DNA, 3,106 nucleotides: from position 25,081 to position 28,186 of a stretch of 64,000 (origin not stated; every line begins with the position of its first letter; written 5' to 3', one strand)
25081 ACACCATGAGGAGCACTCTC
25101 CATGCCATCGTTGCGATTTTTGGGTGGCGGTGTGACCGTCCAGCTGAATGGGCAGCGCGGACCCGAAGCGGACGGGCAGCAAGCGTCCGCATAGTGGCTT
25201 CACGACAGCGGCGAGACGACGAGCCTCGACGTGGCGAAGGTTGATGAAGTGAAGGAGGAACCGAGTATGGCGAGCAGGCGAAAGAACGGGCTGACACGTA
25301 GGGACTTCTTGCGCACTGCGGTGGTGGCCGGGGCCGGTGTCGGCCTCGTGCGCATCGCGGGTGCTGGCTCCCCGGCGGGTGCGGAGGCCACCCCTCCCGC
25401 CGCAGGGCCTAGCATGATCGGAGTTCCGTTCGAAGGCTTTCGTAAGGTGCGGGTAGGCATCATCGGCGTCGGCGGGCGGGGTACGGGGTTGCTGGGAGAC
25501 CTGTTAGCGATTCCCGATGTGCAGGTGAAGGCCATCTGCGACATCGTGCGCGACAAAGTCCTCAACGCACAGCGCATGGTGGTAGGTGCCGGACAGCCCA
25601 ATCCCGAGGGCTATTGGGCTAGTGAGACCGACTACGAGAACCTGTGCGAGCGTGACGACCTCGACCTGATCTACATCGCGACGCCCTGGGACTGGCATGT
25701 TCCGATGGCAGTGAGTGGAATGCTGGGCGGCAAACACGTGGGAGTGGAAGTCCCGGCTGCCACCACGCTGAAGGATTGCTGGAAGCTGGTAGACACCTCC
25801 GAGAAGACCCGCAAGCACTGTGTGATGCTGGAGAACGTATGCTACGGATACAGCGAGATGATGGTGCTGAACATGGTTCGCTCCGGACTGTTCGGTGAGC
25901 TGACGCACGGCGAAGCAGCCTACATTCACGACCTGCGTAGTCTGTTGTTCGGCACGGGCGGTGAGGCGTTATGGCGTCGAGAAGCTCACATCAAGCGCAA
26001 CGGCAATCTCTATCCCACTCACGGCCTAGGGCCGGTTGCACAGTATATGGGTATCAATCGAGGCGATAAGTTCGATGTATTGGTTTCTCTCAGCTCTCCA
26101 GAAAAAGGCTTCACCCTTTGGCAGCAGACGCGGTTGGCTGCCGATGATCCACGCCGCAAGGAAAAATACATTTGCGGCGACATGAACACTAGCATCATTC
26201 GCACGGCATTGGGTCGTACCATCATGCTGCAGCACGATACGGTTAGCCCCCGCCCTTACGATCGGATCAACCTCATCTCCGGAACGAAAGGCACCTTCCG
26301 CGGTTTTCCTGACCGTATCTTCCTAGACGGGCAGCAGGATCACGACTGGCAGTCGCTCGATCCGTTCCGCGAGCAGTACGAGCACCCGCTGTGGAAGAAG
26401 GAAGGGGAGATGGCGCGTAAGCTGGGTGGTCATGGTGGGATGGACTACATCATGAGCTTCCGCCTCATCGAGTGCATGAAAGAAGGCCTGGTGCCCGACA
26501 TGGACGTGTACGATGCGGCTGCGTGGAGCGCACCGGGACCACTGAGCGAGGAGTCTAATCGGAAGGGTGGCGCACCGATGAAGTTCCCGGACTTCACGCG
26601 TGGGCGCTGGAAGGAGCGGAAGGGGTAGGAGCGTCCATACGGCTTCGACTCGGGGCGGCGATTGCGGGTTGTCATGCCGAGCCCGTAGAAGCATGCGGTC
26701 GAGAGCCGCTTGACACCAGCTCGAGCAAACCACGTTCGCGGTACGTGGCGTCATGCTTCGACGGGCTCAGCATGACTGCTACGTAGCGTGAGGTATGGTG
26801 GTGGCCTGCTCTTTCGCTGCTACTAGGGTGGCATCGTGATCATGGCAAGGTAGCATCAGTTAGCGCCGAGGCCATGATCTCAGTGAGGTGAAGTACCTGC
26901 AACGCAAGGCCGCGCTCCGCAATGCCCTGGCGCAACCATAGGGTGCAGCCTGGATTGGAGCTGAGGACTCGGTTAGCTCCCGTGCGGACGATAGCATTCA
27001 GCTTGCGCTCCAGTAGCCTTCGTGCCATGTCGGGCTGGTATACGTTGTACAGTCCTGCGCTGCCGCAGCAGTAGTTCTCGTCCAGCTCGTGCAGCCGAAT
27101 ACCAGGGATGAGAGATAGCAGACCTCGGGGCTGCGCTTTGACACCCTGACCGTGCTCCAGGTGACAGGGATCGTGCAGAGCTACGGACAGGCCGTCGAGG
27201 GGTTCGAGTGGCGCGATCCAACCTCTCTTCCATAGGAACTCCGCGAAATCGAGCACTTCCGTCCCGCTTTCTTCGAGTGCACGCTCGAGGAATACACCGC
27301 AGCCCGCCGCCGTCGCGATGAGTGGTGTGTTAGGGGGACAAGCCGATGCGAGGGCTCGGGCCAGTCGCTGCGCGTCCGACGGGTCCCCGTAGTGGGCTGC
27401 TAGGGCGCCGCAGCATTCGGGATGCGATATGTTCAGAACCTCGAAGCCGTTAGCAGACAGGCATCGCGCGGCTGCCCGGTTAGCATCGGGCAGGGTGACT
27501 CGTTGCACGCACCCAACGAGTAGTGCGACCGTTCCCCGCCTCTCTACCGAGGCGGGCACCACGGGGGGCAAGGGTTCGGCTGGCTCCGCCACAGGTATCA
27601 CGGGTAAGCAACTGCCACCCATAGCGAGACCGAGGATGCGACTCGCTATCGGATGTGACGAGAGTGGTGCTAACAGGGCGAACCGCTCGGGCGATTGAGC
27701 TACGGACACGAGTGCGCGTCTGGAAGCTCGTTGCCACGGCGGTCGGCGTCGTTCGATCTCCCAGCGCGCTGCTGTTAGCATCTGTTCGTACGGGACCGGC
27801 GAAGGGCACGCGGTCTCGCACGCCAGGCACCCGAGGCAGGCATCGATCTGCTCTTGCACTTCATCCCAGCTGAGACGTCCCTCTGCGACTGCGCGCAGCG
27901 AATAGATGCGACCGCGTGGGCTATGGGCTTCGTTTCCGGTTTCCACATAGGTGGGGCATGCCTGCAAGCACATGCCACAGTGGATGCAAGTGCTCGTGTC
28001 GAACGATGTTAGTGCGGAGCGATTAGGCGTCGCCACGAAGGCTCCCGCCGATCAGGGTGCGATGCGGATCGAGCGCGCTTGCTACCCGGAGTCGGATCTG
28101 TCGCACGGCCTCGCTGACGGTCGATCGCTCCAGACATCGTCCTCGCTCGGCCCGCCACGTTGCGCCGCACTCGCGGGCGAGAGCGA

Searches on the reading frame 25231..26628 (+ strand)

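Call 23: search_protein_families(library=pfam, proteins=[window:25231-26628:+], max_evalue=0.001)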
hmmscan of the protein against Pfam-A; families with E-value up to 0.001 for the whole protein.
window:25231-26628:+ (465 aa): 3 families
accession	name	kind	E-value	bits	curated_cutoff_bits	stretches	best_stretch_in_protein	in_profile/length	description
PF21252.2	Glyco_hydro_109_C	-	8.2e-56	188.7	27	1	210-375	1-186/187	Glycosyl hydrolase 109, C-terminal domain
PF01408.29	GFO_IDH_MocA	-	1.4e-11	45.5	24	1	73-197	1-116/120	Oxidoreductase family, NAD-binding Rossmann fold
PF10518.14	TAT_signal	-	0.00063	20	22.7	0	21-39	2-20/21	TAT (twin-arginine translocation) pathway signal sequence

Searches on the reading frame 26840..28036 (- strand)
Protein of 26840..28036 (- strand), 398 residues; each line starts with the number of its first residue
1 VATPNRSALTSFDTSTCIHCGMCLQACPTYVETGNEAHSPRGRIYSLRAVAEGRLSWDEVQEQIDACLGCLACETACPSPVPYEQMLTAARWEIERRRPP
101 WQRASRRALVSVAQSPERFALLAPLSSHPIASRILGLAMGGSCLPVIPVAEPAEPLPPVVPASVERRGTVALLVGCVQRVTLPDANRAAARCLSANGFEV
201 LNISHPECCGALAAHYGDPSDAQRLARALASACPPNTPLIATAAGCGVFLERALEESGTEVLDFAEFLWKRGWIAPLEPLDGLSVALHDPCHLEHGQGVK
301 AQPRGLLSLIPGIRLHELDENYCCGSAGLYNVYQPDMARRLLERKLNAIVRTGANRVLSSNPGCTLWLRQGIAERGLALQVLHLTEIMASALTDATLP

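Call 23: search_protein_families(library=pfam, proteins=[window:26840-28036:-], max_evalue=0.001)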
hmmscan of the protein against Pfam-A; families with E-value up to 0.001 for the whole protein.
window:26840-28036:- (398 aa): 12 families
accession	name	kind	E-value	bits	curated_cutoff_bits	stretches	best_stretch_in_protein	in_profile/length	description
PF02754.22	CCG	-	4.7e-22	78.3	20.6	2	285-369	1-85/85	Cysteine-rich domain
PF13183.11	Fer4_8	-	4.3e-13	50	27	1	15-79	3-66/68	4Fe-4S dicluster domain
PF13534.11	Fer4_17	-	5.8e-12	46.4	22.2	1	17-80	2-59/61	4Fe-4S dicluster domain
PF12838.12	Fer4_7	-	2.1e-10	41.3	27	1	16-79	1-50/52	4Fe-4S dicluster domain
PF13237.11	Fer4_10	-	4.3e-08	33.4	25.5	1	12-78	4-53/53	4Fe-4S dicluster domain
PF12837.12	Fer4_6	-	7.9e-08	32.3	25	1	12-31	4-23/24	4Fe-4S binding domain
PF00037.32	Fer4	-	2.3e-07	30.8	21.1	1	12-29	3-20/24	4Fe-4S binding domain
PF13484.11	Fer4_16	-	4.8e-07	30.9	30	1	16-78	1-64/66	4Fe-4S double cluster binding domain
PF12797.12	Fer4_2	-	2.9e-06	27.3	24.5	1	12-29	5-22/22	4Fe-4S binding domain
PF13187.11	Fer4_9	-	7.6e-06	26.3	27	1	17-79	2-49/52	4Fe-4S dicluster domain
PF12800.12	Fer4_4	-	1.4e-05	25.5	24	0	15-30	2-17/17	4Fe-4S binding domain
PF14697.11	Fer4_21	-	5.7e-05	23.6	35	0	13-29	4-20/59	4Fe-4S dicluster domain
